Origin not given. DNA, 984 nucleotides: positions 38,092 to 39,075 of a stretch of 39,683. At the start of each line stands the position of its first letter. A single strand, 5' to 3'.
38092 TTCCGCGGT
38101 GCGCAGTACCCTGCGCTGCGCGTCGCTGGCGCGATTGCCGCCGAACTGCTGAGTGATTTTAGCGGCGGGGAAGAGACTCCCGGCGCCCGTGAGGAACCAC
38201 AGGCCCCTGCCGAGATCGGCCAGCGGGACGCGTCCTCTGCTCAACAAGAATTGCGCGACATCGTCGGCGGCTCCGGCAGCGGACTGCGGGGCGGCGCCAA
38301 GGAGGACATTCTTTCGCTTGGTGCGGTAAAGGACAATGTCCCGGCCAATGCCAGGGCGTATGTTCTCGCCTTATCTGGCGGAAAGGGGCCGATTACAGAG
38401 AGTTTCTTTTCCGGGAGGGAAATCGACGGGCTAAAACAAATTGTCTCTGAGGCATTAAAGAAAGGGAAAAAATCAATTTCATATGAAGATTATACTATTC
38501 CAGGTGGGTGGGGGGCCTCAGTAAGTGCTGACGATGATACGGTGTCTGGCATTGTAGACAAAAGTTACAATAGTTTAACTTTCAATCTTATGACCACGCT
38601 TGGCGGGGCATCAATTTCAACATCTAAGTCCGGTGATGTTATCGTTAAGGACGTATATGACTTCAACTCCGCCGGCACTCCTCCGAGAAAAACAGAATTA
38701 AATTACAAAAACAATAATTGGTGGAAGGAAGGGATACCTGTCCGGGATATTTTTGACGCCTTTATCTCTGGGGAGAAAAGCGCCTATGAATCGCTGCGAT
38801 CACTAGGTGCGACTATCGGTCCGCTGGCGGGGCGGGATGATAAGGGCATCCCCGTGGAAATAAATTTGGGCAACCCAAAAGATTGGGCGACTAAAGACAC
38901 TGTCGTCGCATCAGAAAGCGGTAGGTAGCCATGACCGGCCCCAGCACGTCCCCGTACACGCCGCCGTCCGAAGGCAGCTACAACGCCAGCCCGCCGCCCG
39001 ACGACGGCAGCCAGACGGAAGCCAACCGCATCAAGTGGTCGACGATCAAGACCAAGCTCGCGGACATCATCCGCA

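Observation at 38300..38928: Abrupt low-GC C-terminal module (~200 aa) grafted onto the largest virion protein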

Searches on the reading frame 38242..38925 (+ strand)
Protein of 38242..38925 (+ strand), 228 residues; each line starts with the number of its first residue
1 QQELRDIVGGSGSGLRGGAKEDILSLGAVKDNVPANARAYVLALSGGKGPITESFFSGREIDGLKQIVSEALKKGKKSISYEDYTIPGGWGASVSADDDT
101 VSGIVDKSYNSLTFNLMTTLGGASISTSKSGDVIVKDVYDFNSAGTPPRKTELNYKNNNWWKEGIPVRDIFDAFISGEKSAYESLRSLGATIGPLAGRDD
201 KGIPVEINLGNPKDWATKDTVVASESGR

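Call 6: search_protein_families(library=pfam, proteins=[window:38302-38925:+], max_evalue=1)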
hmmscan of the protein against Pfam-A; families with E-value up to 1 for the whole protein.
window:38302-38925:+ (208 aa): 1 family
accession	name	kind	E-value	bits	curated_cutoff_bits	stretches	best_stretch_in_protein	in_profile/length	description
PF21564.2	Caudo_bapla_RBP_neck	-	0.4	11.6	27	0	73-86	7-20/21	Lactococcus phage p2, Receptor binding protein, neck domain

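Call 7: search_protein_families(library=phrogs, proteins=[window:38302-38925:+], max_evalue=1)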
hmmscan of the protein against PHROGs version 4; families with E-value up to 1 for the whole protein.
window:38302-38925:+ (208 aa): 1 family
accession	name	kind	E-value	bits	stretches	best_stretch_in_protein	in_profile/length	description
phrog_7348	-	lysis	3.1e-09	35.3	1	13-124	2392-2504/2564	endolysin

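Call 8: search_dna_similar(query=window:38302-38925:+, collection=phages, mode=protein, max_evalue=0.001, max_rows=40)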
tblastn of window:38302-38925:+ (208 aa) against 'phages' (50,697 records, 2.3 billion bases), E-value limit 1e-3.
Records with a match: 1; places in all: 1; records where one place covers at least 80% of the query: 0.
Best place of each record, by identity: <60% 1.
By first word of the organism name: Pelagibacter 1.
By host as written in the record: Candidatus Pelagibacter sp. HTCC7211 1.
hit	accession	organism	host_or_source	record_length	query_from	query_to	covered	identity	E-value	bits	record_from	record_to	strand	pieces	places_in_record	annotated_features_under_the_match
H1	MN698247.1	Pelagibacter phage HTVC115P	Candidatus Pelagibacter sp. HTCC7211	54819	44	190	71%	32.9%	3e-5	50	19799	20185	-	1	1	hypothetical protein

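Call 10: find_homologous_proteins(query=window:38302-38925:+, max_evalue=0.001)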
Query window:38302-38925:+: 444 candidates shared short words with the query, none scored E <= 0.001.

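Call 11: get_annotated_region(hit=H1, flank=8000)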
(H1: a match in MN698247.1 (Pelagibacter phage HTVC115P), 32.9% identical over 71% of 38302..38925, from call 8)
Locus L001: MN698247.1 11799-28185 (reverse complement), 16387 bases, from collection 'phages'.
description: Pelagibacter phage HTVC115P, complete genome.
organism: Pelagibacter phage HTVC115P (NCBI taxid 2686463)
taxonomy: Viruses; Duplodnaviria; Heunggongvirae; Uroviricota; Caudoviricetes
host: Candidatus Pelagibacter sp. HTCC7211; source: seawater; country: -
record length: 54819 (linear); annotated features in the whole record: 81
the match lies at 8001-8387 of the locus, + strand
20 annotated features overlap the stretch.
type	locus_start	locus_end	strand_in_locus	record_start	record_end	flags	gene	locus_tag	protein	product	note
CDS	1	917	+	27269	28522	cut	-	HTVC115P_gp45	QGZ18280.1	hypothetical protein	-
CDS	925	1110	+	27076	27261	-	-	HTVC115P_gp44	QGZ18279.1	hypothetical protein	-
CDS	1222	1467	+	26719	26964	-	-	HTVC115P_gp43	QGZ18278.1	hypothetical protein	-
CDS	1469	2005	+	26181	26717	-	-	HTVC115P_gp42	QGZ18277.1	hypothetical protein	-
CDS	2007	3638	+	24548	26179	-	-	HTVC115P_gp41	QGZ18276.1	hypothetical protein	-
CDS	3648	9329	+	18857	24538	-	-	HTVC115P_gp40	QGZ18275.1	hypothetical protein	-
CDS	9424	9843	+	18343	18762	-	-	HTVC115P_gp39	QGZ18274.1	Hsp20 family protein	-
CDS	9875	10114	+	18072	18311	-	-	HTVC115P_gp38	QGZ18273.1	hypothetical protein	-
CDS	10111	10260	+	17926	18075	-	-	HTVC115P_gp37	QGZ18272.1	hypothetical protein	-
CDS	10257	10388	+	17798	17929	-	-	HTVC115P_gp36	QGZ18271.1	hypothetical protein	-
CDS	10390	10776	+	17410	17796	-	-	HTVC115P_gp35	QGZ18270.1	hypothetical protein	-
CDS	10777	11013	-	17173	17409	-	-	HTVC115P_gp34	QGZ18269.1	hypothetical protein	-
CDS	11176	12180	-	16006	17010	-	-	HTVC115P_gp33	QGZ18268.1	ribonucleotide-diphosphate reductase subunit beta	-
CDS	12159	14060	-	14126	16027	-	-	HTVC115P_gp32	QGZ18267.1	ribonucleotide-diphosphate reductase subunit alpha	-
CDS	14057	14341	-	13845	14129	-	-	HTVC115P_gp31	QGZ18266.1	hypothetical protein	-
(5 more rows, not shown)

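Call 13: search_solved_structures(query=window:38302-38925:+, max_evalue=10, show_alignments=2)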
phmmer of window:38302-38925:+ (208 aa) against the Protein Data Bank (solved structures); distinct sequences matched with E-value up to 10: 0.

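Call 30: search_protein_families(library=pfam, proteins=[L001:3648-9326:+], max_evalue=0.1)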
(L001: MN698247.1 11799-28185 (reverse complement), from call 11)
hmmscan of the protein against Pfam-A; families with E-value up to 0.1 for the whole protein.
L001:3648-9326:+ (1893 aa): 0 families

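Call 38: search_protein_representatives(protein=window:38302-38925:+)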
Query: 208 residues. Proteins with E-value up to 0.001 (for the whole library): 211; up to 1e-10: 7; up to 1e-30: 1. The best 150 are listed.
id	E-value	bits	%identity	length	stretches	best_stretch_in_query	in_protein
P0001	4.9e-130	447.7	100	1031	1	1-208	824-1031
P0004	2.9e-13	66.4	34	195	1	8-197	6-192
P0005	8.8e-13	64.8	39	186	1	6-124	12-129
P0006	4.9e-12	62.3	40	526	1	12-138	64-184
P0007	2.7e-11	59.9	36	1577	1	10-190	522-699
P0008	6.0e-11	58.8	38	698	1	12-128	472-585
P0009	6.6e-11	58.7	39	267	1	10-150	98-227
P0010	2.2e-10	56.9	39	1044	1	11-126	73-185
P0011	3.7e-10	56.2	36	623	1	9-194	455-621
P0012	3.8e-10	56.2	33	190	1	13-124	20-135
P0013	5.3e-10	55.7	44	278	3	89-126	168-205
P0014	5.7e-10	55.6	37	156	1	11-130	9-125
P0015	6.4e-10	55.4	36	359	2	56-191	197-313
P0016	8.2e-10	55.1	36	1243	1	12-124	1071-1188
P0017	1.0e-09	54.8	35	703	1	8-195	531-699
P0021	2.0e-09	53.8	34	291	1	11-198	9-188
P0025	7.0e-09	52.0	40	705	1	5-126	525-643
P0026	7.2e-09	52.0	35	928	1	9-196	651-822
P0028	9.4e-09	51.6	35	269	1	12-129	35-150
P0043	7.8e-08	48.6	34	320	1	9-124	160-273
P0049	1.2e-07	48.0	34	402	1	9-126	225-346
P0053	1.3e-07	47.8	36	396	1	8-124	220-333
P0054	1.5e-07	47.7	36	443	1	10-197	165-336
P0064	2.7e-07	46.8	36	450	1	11-135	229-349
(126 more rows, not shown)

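Call 40: predict_structure(protein=window:38242-38925:+)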
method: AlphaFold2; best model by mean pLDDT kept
length: 228 residues; sequences in the alignment: 1
mean_pLDDT: 32.1   pTM: 0.20
mean pLDDT of the five models: 32.1, 30.5, 30.4, 29.0, 28.6
residues with pLDDT >= 90: 0; 70-90: 0; 50-70: 0; < 50: 228
segments of 3 or more residues with pLDDT < 50: 1-228
pLDDT, mean of each block of 10 residues (from residue 1): 29 30 27 28 27 31 45 40 31 26 25 28 31 34 31 31 33 37 37 33 36 37 30
secondary structure, 60 per line:
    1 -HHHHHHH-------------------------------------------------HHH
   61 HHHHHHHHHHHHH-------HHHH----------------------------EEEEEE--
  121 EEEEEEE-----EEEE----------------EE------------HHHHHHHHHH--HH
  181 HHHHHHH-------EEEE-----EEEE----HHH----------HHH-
elements in order: H2-8 H58-73 H81-84 E113-118 E121-127 E133-136 H167-176 H179-187 E195-198 E204-207

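Call 43: search_protein_families(library=pfam, alignment_id=A2, max_evalue=0.001)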
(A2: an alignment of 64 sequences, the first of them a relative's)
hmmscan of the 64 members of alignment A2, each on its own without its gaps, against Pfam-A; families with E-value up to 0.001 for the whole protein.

A. member 1, P0006 (526 aa): 0 families

B. families by the number of members that match (of 64 scanned): 17 families
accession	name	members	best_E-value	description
PF01476.26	LysM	14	2.1e-32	LysM domain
PF01471.23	PG_binding_1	12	1.4e-18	Putative peptidoglycan binding domain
PF01464.25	SLT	7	2e-10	Transglycosylase SLT domain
PF23473.1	LysM3_LYK4_5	4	8.1e-10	LYK4/5 LysM3 domain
PF25725.1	crAss_CARG1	3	1e-08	Crassvirus cargo protein 1 domain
PF18013.6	Phage_lysozyme2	2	4.4e-33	Phage tail lysozyme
PF18760.7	ART-PolyVal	2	2.2e-23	ADP-Ribosyltransferase in polyvalent proteins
PF04225.17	LysM_OapA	2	7.2e-07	Opacity-associated protein A LysM-like domain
PF20573.4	DUF6782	2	0.00079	Putative metallopeptidase family (DUF6782)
PF18838.6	LPD23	1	1.1e-17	Large polyvalent protein associated domain 23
PF09374.15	PG_binding_3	1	3.9e-06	Predicted Peptidoglycan domain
PF23577.1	LysM_RLK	1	9.7e-05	LysM domain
PF08823.16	PG_binding_2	1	0.00011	Putative peptidoglycan binding domain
PF00570.28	HRDC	1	0.00016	HRDC domain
PF06737.19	Transglycosylas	1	0.0002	Transglycosylase-like domain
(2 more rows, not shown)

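Call 47: find_homologous_proteins(query=A3, max_evalue=0.00001)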
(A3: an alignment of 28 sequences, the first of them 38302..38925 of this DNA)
Query A3 (28 sequences) (208 aa, profile of the alignment): 23 proteins with E <= 0.00001 among 2800 candidates.
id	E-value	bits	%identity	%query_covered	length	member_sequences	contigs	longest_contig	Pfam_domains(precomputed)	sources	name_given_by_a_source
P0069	3.7e-53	198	27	88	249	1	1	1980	-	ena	-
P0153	4.2e-51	191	31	54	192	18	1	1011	-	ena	-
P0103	2.8e-50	189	31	59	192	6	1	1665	-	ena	-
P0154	2.6e-49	186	31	85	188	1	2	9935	-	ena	-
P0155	3.0e-48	182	35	55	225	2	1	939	-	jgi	-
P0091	6.6e-48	181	31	55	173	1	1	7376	-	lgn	-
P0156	8.9e-46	174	31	86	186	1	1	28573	-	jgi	jgi:hypothetical protein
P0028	1.5e-45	173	29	87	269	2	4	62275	-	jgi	jgi:hypothetical protein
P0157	3.0e-45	172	29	86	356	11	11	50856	PF01476.27,PF23473.2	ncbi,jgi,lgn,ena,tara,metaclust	jgi:LysM repeat protein|tara:strand:+ start:600 stop:1670 length:1071 start_codon:yes stop_codon:yes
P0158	2.6e-44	169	27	86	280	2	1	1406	PF23446.2,PF01476.27,PF23473.2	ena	-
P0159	2.7e-44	169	27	86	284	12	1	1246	PF23446.2,PF01476.27,PF23473.2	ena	-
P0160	3.1e-44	169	29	86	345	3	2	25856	PF01476.27,PF23473.2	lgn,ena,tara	tara:strand:+ start:2863 stop:3900 length:1038 start_codon:yes stop_codon:yes gene_type:complete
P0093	4.8e-44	168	28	86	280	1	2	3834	PF01476.27,PF23473.2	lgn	-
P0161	2.3e-43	166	28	86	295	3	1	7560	PF01476.27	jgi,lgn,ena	-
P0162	1.8e-42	163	31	54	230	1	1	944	-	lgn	-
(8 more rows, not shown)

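Call 50: find_encoding_contigs(protein=P0028, flank=10000, max_places=2)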
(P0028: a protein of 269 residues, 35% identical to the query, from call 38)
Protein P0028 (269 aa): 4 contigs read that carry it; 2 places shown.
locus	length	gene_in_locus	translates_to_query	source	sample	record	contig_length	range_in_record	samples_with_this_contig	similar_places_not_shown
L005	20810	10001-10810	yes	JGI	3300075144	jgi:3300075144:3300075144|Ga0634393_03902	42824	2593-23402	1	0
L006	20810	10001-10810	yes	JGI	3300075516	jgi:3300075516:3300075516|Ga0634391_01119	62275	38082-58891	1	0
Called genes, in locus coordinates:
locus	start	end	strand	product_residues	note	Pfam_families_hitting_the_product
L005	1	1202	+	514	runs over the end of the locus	PF17289:Terminase_6C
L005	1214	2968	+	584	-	PF23899:SU10_portal (faint)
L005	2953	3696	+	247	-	-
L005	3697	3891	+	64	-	-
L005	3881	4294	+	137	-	-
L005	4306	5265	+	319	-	-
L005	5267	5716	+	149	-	-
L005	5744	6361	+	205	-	-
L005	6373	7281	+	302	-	PF25209:Phage_capsid_4, PF10124:Mu-like_gpT (weak)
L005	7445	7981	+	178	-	-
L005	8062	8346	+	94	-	-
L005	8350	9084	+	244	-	-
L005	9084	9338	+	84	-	PF19846:DUF6321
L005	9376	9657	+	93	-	-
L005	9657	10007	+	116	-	-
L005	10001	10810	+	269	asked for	-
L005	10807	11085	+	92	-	-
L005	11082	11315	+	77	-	-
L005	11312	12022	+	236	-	PF24175:SU10_adaptor (weak)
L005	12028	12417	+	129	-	-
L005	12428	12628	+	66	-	-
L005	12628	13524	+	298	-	PF24175:SU10_adaptor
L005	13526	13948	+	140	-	-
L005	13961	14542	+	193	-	-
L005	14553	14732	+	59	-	-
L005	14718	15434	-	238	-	-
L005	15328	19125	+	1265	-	PF13884:Peptidase_S74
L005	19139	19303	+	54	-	-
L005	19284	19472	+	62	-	-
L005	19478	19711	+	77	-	-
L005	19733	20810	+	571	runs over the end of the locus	PF13884:Peptidase_S74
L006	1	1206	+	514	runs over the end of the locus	PF17289:Terminase_6C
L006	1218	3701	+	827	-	-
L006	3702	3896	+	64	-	-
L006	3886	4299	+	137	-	-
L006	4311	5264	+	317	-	-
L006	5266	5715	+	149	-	-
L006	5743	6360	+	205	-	-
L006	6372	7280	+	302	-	PF25209:Phage_capsid_4, PF10124:Mu-like_gpT (weak)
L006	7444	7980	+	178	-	-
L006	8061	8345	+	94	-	-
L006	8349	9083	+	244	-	-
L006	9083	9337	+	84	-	PF19846:DUF6321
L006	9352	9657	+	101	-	-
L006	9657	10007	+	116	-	-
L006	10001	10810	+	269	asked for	-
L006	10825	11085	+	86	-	-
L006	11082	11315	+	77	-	-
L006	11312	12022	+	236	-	PF24175:SU10_adaptor (weak)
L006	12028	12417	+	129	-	-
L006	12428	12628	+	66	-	-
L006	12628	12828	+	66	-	-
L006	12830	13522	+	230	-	PF24175:SU10_adaptor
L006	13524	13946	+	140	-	-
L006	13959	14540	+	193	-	-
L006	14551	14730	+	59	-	-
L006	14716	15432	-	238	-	-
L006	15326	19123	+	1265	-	PF13884:Peptidase_S74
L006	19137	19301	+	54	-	-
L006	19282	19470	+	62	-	-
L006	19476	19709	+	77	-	-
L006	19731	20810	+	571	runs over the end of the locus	PF13884:Peptidase_S74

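Call 51: find_encoding_contigs(protein=P0157, flank=10000, max_places=2)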
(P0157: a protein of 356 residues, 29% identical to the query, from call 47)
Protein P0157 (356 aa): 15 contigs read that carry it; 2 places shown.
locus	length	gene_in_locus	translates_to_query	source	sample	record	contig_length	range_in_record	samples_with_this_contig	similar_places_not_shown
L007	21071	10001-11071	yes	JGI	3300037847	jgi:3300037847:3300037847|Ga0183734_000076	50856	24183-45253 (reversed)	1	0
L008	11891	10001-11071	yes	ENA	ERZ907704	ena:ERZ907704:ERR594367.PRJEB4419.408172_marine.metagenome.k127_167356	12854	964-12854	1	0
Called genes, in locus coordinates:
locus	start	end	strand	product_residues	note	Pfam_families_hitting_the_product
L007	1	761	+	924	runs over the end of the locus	-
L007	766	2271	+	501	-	-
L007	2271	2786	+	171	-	-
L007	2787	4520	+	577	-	-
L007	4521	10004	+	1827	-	-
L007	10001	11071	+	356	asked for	PF01476:LysM, PF23473:LysM3_LYK4_5 (faint), PF01476:LysM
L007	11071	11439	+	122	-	PF08291:Peptidase_M15_3, PF05951:Peptidase_M15_2 (weak)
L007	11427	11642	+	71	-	-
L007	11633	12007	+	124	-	-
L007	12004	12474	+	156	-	-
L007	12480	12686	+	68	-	-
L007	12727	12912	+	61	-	-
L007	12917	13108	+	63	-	-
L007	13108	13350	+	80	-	-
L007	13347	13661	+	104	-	-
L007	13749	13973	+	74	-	-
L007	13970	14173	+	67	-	-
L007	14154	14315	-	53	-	-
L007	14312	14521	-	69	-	-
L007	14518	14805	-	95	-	PF00268:Ribonuc_red_sm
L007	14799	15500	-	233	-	-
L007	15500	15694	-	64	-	-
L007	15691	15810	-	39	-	-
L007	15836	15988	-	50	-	-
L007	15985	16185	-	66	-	-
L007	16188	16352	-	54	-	-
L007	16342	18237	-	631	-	PF00317:Ribonuc_red_lgN, PF02867:Ribonuc_red_lgC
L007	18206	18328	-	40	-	-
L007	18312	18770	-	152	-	PF11753:DUF3310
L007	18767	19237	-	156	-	PF05367:Phage_endo_I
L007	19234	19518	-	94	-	-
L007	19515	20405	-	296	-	-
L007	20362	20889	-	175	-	PF10544:T5orf172, PF13455:MUG113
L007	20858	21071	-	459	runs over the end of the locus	PF00476:DNA_pol_A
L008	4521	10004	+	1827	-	-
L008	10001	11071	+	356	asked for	PF01476:LysM, PF23473:LysM3_LYK4_5 (faint), PF01476:LysM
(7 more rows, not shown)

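Call 54: search_protein_families(library=phrogs, proteins=[P0157, P0028, P0004, P0016, P0017, L001:3648-9326:+], max_evalue=0.001)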
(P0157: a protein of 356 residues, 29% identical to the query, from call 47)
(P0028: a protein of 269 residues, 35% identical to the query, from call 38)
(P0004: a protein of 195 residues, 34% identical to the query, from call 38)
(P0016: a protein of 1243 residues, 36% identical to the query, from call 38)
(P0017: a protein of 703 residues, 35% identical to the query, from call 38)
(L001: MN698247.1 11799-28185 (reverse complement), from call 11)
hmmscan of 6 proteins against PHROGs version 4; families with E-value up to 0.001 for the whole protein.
P0157 (356 aa): 17 families
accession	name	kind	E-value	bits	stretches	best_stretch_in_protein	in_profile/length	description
phrog_7348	-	lysis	6.6e-67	226.6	3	185-356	2380-2552/2564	endolysin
phrog_4602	-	other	8.4e-19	69.3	2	3-81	37-121/220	transglycosylase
phrog_291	-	lysis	1.7e-17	64.4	2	3-61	432-490/509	endolysin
phrog_380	-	lysis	8.5e-17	62.1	2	3-60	186-251/309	endolysin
phrog_14642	-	lysis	2.2e-14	54.4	2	110-164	21-73/215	endolysin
phrog_2742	-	lysis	8.7e-14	52.7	2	109-162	259-311/318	endolysin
phrog_4186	-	unknown function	3.4e-10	41.2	1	2-61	10-70/173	-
phrog_9611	-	lysis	4.1e-10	40.7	1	109-164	175-226/246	endolysin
phrog_1274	-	lysis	8e-10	39.5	1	109-145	17-53/70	lysM motif protein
phrog_28394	-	unknown function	1.2e-09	38.8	1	2-48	68-114/303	-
phrog_13545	-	unknown function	4.2e-09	37.1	1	4-45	276-317/323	-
phrog_20780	-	unknown function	4.3e-09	37.6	0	1-42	73-114/117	-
phrog_5182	-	lysis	6.4e-09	36.9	0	3-54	220-271/321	endolysin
phrog_33758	-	unknown function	1.5e-08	35.6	1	116-162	21-67/173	-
phrog_21966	-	unknown function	6.2e-07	30.5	0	3-46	97-145/146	-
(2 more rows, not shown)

P0028 (269 aa): 1 family
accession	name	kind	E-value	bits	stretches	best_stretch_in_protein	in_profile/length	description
phrog_7348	-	lysis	3.5e-13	48.4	1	17-195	2376-2543/2564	endolysin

P0004 (195 aa): 1 family
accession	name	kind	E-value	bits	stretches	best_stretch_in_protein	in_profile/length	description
phrog_7348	-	lysis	2.4e-15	55.6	1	8-186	2389-2551/2564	endolysin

P0016 (1243 aa): 3 families
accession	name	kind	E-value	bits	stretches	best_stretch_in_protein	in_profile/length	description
phrog_4067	-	other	2.1e-16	60.5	1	335-603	663-942/980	transglycosylase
phrog_3201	-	tail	1.5e-12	47.1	1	345-460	2024-2149/2408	tail fiber protein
phrog_7348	-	lysis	5.4e-12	44.4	1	1062-1241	2382-2550/2564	endolysin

P0017 (703 aa): 10 families
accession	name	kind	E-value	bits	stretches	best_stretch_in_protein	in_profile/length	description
phrog_4067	-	other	1.1e-32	114.4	1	11-207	680-875/980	transglycosylase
phrog_3201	-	tail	6.7e-27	94.6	1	22-180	2042-2201/2408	tail fiber protein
phrog_22520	-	unknown function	8.8e-21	75.5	1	17-175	24-169/330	-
phrog_2649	-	lysis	4.2e-12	47.5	1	392-489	164-243/261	endolysin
phrog_7348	-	lysis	1.8e-10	39.3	1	525-641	2384-2506/2564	endolysin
phrog_1493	-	lysis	2.4e-09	37.9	1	147-490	116-319/394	endolysin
phrog_1224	-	head and packaging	3.2e-08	34.2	1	408-480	5-69/438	endolysin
phrog_17214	-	lysis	8.4e-07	29.9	1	406-478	244-315/322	endolysin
phrog_1512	-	lysis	4e-06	28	1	389-478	160-245/314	endolysin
phrog_6707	-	lysis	7.5e-05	22.7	1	435-476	202-243/311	endolysin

L001:3648-9326:+ (1893 aa): 1 family
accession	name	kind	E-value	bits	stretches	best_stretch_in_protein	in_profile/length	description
phrog_7348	-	lysis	1.2e-19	69.8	1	1431-1584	2404-2554/2564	endolysin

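Call 55: predict_structure(alignment_id=A4)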
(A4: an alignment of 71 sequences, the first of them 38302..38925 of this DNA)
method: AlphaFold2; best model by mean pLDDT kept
length: 208 residues; sequences in the alignment: 71
mean_pLDDT: 82.2   pTM: 0.79
mean pLDDT of the five models: 82.2, 80.7, 79.9, 79.7, 78.1
residues with pLDDT >= 90: 103; 70-90: 48; 50-70: 48; < 50: 9
segments of 3 or more residues with pLDDT < 50: 129-133
pLDDT, mean of each block of 10 residues (from residue 1): 75 95 92 96 95 97 77 65 91 93 97 96 59 53 73 87 87 70 95 81 50
secondary structure, 60 per line:
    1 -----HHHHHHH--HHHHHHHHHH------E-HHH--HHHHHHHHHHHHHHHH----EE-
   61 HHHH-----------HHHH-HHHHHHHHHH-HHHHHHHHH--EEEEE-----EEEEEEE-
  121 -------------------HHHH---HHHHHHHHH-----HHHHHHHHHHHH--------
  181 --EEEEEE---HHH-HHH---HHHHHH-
elements in order: H6-12 H15-24 H38-53 H61-64 H76-79 H81-90 H92-100 E103-107 E113-119 H140-143 H147-155 H161-172 E183-188 H202-207

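Call 57: fold_search(model_id=the predicted structure, library=pdb)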
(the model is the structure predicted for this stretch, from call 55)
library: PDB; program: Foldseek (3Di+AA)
matches with E <= 10: 84; with E <= 0.001: 0
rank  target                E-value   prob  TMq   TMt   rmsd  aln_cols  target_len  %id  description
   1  1a4s_A                2.5e+00  0.01  0.11  0.06  19.6       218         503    8  BETAINE ALDEHYDE DEHYDROGENASE FROM COD LIVER (released 1998-04-08)
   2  7vhv_A                3.4e+00  0.21  0.07  0.03   0.5        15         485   27  Crystal structure of S. aureus D-alanine alanyl carrier protein ligase (released 2022-04-13)
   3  7r81_s1               3.6e+00  0.02  0.10  0.12  15.0        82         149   11  Structure of the translating Neurospora crassa ribosome arrested by cycloheximide (released 2021-12-01)
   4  6j8y_C                3.8e+00  0.06  0.12  0.10   6.0        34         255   15  Crystal structure of the human RAD9-HUS1-RAD1-RHINO complex (released 2019-12-04)
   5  7ctf_A                4.3e+00  0.06  0.12  0.23   6.5        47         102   15  Human origin recognition complex 1-5 State II (released 2021-01-06)
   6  8gnn_C                4.3e+00  0.06  0.12  0.10   3.0        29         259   14  Crystal structure of the human RAD9-RAD1-HUS1-RAD17 complex (released 2023-03-08)
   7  4ped                  4.3e+00  0.01  0.14  0.09  18.0       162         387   14  Mitochondrial ADCK3 employs an atypical protein kinase-like fold to enable coenzyme Q biosynthes (released 2014-11-19)
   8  7jpp_A                4.8e+00  0.09  0.12  0.23   2.1        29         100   24  ORC-O2WH: Human Origin Recognition Complex (ORC) with dynamic/unresolved ORC1 AAA+ domain (released 2020-09-09)
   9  2lhh_MODEL_1_A        4.8e+00  0.06  0.10  0.15   4.4        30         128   20  Solution structure of Ca2+-bound yCaM (released 2012-08-29)
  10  8wu8_C                4.8e+00  0.06  0.12  0.10   5.5        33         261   15  Crystal structure of the human RAD9-RAD1(F64A/M256A/F266A)-HUS1-RHINO(88-99) complex (released 2024-02-14)
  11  8fw2_A                4.8e+00  0.02  0.13  0.04  16.6       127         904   15  Cryo-EM structure of full-length human NLRC4 inflammasome with C11 symmetry (released 2024-01-03)
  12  6az3_Z                4.8e+00  0.02  0.11  0.14  15.2        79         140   18  Cryo-EM structure of of the large subunit of Leishmania ribosome bound to paromomycin (released 2017-12-06)
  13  5axw_A                4.8e+00  0.02  0.11  0.04  13.2       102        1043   10  Crystal structure of Staphylococcus aureus Cas9 in complex with sgRNA and target DNA (TTGGGT PAM) (released 2015-09-02)
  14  4q73_A                4.8e+00  0.01  0.10  0.03  14.9       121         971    8  Crystal Structure of Bradyrhizobium japonicum Proline Utilization A (PutA) Mutant D778Y (released 2014-08-06)
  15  7vhv_C                5.1e+00  0.11  0.08  0.03   2.0        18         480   33  Crystal structure of S. aureus D-alanine alanyl carrier protein ligase (released 2022-04-13)
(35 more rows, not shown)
